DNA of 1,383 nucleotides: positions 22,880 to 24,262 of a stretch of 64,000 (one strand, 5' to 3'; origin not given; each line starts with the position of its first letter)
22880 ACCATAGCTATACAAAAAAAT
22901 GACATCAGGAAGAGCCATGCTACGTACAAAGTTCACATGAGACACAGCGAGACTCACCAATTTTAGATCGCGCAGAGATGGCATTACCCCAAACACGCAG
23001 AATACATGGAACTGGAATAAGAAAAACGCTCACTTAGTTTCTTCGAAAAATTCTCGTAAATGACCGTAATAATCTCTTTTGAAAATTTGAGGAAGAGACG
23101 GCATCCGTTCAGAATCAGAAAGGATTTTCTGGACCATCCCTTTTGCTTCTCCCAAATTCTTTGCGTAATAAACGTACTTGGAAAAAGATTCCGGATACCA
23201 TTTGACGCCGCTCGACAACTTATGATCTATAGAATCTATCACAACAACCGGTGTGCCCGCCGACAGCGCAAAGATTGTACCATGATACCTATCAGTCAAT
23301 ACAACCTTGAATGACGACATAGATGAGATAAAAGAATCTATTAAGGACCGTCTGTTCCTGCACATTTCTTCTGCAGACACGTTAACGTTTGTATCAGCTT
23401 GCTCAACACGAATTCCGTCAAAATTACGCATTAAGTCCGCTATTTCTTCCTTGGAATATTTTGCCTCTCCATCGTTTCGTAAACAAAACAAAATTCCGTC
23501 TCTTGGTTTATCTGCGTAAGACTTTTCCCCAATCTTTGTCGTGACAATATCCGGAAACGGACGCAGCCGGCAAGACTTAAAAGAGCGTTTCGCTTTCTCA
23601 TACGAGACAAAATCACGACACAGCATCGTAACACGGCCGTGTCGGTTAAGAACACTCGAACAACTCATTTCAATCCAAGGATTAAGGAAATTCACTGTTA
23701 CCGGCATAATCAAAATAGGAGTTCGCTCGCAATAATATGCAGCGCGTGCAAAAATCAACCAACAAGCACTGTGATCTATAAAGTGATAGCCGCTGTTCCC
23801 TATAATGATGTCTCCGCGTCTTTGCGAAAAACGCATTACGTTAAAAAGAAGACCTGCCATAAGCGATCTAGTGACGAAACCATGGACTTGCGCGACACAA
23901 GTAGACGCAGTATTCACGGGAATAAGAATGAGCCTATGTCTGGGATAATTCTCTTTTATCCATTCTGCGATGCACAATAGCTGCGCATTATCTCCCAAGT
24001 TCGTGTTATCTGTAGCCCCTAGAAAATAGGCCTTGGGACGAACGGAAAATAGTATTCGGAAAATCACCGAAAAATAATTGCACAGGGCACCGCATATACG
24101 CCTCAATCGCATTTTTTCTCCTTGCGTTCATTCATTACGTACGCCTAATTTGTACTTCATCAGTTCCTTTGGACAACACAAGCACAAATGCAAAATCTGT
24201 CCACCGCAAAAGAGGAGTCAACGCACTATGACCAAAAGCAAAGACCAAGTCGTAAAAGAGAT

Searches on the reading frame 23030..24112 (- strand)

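Call 87: search_protein_families(library=pfam, proteins=[window:23030-24112:-], max_evalue=0.001)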
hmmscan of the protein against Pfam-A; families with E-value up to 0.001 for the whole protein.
window:23030-24112:- (360 aa): 1 family
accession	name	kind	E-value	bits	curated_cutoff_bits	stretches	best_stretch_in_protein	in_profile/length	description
PF04230.19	PS_pyruv_trans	-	1.1e-19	71.9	25.3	1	38-294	1-278/280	Polysaccharide pyruvyl transferase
